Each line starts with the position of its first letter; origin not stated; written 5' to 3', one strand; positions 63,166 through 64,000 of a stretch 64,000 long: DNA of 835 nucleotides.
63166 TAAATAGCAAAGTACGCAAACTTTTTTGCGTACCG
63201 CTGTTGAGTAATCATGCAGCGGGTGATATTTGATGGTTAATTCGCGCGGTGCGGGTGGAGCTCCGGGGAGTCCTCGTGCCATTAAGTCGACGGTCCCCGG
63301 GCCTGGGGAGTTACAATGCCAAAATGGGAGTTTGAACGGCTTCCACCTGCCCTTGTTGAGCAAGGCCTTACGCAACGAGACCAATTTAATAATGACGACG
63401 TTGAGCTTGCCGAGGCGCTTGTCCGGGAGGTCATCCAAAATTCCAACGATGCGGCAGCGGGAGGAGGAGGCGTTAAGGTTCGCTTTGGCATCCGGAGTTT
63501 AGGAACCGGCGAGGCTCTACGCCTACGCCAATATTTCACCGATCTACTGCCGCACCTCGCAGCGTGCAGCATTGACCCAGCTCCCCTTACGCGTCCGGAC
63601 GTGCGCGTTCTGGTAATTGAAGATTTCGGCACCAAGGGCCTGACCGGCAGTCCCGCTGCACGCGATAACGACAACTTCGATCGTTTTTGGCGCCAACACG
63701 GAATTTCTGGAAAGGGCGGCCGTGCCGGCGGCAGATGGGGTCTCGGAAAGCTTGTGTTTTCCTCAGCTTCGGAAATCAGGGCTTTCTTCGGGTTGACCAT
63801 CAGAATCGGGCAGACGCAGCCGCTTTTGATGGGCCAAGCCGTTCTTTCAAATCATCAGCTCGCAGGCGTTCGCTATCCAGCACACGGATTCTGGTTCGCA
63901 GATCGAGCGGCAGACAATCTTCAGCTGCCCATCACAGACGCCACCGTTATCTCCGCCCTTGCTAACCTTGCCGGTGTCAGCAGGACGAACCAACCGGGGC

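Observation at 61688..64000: Candidate uncharacterised defence/conflict module: DGQHR(ParB-fold)-like + DUF2188-like operon facing a GHKL ATPase, truncated by the window end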

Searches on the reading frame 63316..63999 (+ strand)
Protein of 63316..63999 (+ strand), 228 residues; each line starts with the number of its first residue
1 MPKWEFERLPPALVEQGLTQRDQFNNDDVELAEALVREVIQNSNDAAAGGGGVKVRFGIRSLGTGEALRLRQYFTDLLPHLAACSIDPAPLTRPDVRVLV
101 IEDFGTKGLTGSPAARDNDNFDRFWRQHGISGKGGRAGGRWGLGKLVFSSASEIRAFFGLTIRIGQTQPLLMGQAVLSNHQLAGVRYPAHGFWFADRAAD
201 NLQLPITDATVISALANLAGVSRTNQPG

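Call 8: search_protein_families(library=pfam, proteins=[window:63316-63999:+], max_evalue=1)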
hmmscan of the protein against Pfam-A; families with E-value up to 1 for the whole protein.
window:63316-63999:+ (228 aa): 0 families

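Call 9: search_protein_families(library=padloc, proteins=[window:63316-63999:+], max_evalue=1)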
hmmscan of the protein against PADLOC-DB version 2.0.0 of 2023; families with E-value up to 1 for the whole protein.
window:63316-63999:+ (228 aa): 1 family
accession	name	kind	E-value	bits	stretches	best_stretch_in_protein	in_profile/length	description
PDLC04582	PDC-M33A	-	1.1e-15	55.3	2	92-164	103-174/627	-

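Call 10: search_protein_families(library=ncbifam, proteins=[window:63316-63999:+], max_evalue=1)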
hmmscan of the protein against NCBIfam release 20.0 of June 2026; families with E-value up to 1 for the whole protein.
window:63316-63999:+ (228 aa): 1 family
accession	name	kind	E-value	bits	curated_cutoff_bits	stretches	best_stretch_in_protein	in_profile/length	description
NF047352.1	P_loop_sacsin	domain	0.14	12.6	50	1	35-59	3-23/80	sacsin N-terminal ATP-binding-like domain-containing protein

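Call 13: find_homologous_proteins(query=window:63316-63999:+)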
Query window:63316-63999:+ (228 aa): 106 proteins with E <= 0.001 among 7073 candidates.
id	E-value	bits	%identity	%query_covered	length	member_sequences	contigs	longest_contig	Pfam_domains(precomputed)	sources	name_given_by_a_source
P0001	2.0e-88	314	73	91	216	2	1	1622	-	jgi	jgi:hypothetical protein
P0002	4.4e-88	313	62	100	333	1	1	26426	-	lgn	-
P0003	4.1e-82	293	59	100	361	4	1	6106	-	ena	-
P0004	6.7e-79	283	57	100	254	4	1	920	-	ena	-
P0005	4.6e-75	270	56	94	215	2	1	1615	-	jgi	jgi:hypothetical protein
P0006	7.4e-71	256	56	100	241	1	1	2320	-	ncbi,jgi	-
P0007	1.2e-65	239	55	96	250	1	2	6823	-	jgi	jgi:hypothetical protein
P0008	2.4e-65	238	56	89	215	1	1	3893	-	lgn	-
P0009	6.3e-65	237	53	100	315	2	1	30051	-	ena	-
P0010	4.4e-63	231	52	100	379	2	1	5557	-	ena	-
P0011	2.4e-60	222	52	100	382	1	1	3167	-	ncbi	-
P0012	3.3e-60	222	51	100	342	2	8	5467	-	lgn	-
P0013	4.4e-59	218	68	68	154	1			-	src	-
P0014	5.4e-59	218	53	86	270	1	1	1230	-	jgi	jgi:hypothetical protein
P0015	6.1e-57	211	52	91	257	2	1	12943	-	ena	-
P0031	2.8e-47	179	44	97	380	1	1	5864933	-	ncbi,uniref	ncbi:hypothetical protein [Marinobacterium aestuariivivens]|uniref:ATP-binding protein n=1 Tax=Marin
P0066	3.3e-34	137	37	100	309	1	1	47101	-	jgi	jgi:hypothetical protein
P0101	5.3e-20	90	34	93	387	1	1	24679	-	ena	-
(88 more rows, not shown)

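Call 14: find_encoding_contigs(protein=P0002, flank=10000, max_places=3)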
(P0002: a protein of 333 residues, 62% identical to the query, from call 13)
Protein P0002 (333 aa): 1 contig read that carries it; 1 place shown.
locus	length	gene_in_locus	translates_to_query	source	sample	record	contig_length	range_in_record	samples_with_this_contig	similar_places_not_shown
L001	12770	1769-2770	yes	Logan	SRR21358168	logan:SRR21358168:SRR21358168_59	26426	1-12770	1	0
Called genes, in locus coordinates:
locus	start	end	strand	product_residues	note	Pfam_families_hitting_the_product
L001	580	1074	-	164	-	-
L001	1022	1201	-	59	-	-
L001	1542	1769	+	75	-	-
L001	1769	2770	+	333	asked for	-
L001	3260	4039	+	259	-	-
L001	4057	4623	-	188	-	-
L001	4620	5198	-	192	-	PF06742:DUF1214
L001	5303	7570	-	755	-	PF00912:Transgly, PF00905:Transpeptidase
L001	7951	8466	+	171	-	PF03692:CxxCxxCC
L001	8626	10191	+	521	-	PF06609:TRI12 (weak), PF00083:Sugar_tr, PF07690:MFS_1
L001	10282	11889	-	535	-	PF00753:Lactamase_B, PF23023:Anti-Pycsar_Apyc1 (faint), PF10996:Beta-Casp, PF07521:RMMBL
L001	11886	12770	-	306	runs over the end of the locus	PF13793:Pribosyltran_N, PF14572:Pribosyl_synth (faint), PF00156:Pribosyltran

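Call 15: find_encoding_contigs(protein=P0031, flank=10000, max_places=3)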
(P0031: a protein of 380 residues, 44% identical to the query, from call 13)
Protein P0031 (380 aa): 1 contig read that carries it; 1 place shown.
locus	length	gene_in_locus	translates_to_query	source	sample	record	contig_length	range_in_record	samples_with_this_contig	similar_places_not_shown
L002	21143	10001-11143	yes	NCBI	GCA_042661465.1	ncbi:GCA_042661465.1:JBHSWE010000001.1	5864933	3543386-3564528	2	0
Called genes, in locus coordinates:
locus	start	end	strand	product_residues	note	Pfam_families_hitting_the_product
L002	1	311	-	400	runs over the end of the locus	PF13356:Arm-DNA-bind_3 (weak), PF22022:Phage_int_M, PF00589:Phage_integrase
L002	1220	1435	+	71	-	PF05717:TnpB_IS66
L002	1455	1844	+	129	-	PF01527:HTH_Tnp_1, PF13518:HTH_28 (weak)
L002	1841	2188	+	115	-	PF05717:TnpB_IS66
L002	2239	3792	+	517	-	PF13007:LZ_Tnp_IS66, PF13005:zf-IS66, PF03050:DDE_Tnp_IS66, PF13817:DDE_Tnp_IS66_C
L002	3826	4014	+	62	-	PF05717:TnpB_IS66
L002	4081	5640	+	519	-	PF13007:LZ_Tnp_IS66 (weak), PF03050:DDE_Tnp_IS66, PF13817:DDE_Tnp_IS66_C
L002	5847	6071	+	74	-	-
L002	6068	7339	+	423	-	-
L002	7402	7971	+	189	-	-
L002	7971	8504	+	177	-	-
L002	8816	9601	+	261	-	PF19866:DUF6339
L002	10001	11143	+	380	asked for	-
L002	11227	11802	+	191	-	-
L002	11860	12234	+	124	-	-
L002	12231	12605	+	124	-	-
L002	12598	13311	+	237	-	-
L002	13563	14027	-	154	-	PF03852:Vsr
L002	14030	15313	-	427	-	PF00145:DNA_methylase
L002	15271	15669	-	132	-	-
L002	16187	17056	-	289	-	PF05199:GMC_oxred_C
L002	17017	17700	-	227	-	PF01494:FAD_binding_3 (weak)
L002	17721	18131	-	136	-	-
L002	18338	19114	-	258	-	PF07386:DUF1499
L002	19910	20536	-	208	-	PF03458:Gly_transporter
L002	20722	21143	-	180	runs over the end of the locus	PF00211:Guanylate_cyc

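Call 64: find_encoding_contigs(protein=P0066, flank=8000, max_places=2)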
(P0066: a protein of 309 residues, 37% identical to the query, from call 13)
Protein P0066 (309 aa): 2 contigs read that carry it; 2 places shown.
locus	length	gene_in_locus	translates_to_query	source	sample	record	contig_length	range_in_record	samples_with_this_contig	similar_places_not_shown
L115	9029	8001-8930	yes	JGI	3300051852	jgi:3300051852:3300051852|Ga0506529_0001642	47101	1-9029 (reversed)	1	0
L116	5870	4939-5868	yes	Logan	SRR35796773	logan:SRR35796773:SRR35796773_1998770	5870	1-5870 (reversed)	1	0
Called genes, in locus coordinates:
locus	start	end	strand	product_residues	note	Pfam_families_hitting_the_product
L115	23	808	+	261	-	PF00781:DAGK_cat, PF01513:NAD_kinase (weak), PF19279:YegS_C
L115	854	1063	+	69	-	PF20106:DUF6496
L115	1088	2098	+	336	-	PF03435:Sacchrp_dh_NADP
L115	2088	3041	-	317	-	PF08240:ADH_N, PF00107:ADH_zinc_N, PF13602:ADH_zinc_N_2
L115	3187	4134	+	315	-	PF05544:Pro_racemase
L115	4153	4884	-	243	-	-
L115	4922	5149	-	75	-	-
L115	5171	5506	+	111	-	-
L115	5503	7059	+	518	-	PF00145:DNA_methylase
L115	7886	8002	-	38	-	-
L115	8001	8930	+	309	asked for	-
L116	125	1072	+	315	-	PF05544:Pro_racemase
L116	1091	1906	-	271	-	-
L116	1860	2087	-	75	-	-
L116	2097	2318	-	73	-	PF04255:DUF433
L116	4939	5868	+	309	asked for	?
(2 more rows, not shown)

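Call 65: find_encoding_contigs(protein=P0101, flank=8000, max_places=2)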
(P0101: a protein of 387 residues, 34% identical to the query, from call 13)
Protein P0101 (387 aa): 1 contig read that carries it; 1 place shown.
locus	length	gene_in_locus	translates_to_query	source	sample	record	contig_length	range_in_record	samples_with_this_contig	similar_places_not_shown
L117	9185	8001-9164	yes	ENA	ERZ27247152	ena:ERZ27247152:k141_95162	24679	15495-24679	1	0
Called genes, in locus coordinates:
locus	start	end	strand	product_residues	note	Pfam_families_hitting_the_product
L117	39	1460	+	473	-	PF00515:TPR_1 (faint), PF07719:TPR_2 (faint)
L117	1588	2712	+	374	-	PF00108:Thiolase_N (faint), PF08545:ACP_syn_III (faint), PF08541:ACP_syn_III_C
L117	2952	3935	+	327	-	PF03462:PCRF, PF00472:RF-1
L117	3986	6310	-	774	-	-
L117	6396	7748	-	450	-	PF12895:ANAPC3 (faint), PF23914:TPR_CcmH_CycH (faint), PF07719:TPR_2 (faint), PF13428:TPR_14 (faint), PF13432:TPR_16 (faint), PF14559:TPR_19 (faint), PF13414:TPR_11 (faint), PF13424:TPR_12 (faint), +6 more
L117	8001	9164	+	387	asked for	-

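Call 79: search_protein_families(library=padloc, proteins=[L002:5847-6071:+, L002:6068-7339:+, L002:7402-7971:+, L002:7971-8504:+, L002:8816-9601:+], max_evalue=0.01)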
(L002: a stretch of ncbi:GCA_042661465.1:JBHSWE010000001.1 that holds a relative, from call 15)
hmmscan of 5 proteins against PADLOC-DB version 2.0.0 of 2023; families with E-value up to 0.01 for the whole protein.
L002:5847-6071:+ (74 aa): 0 families

L002:6068-7339:+ (423 aa): 1 family
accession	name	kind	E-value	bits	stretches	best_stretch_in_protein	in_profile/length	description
PDLC04582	PDC-M33A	-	3.6e-58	195.7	1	8-382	5-375/627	-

L002:7402-7971:+ (189 aa): 0 families

L002:7971-8504:+ (177 aa): 1 family
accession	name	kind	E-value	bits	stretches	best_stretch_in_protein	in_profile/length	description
PDLC04583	PDC-M33B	-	3.6e-12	44.3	1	6-145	7-140/289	-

L002:8816-9601:+ (261 aa): 4 families
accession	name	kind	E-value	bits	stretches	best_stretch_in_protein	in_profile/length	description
PDLC04586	PDC-M33C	-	1.6e-27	94.6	1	62-248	61-238/247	-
PDLC04587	PDC-M33C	-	5e-11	40.5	1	65-242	62-235/312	-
PDLC04584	PDC-M33C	-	7.5e-11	40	1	57-173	57-161/250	-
PDLC04585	PDC-M33C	-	2.9e-08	31.7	1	66-165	66-164/346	-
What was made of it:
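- The ATPase is related to PADLOC candidate PDC-M33A, whose partners M33B and M33C are not methylases (call 79).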

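Call 94: search_protein_families(library=pfam, proteins=[L002:7402-7971:+, L002:7971-8504:+], max_evalue=0.05)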
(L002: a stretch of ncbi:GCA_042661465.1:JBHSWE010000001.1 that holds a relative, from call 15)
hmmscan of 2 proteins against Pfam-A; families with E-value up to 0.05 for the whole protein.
L002:7402-7971:+ (189 aa): 0 families

L002:7971-8504:+ (177 aa): 0 families
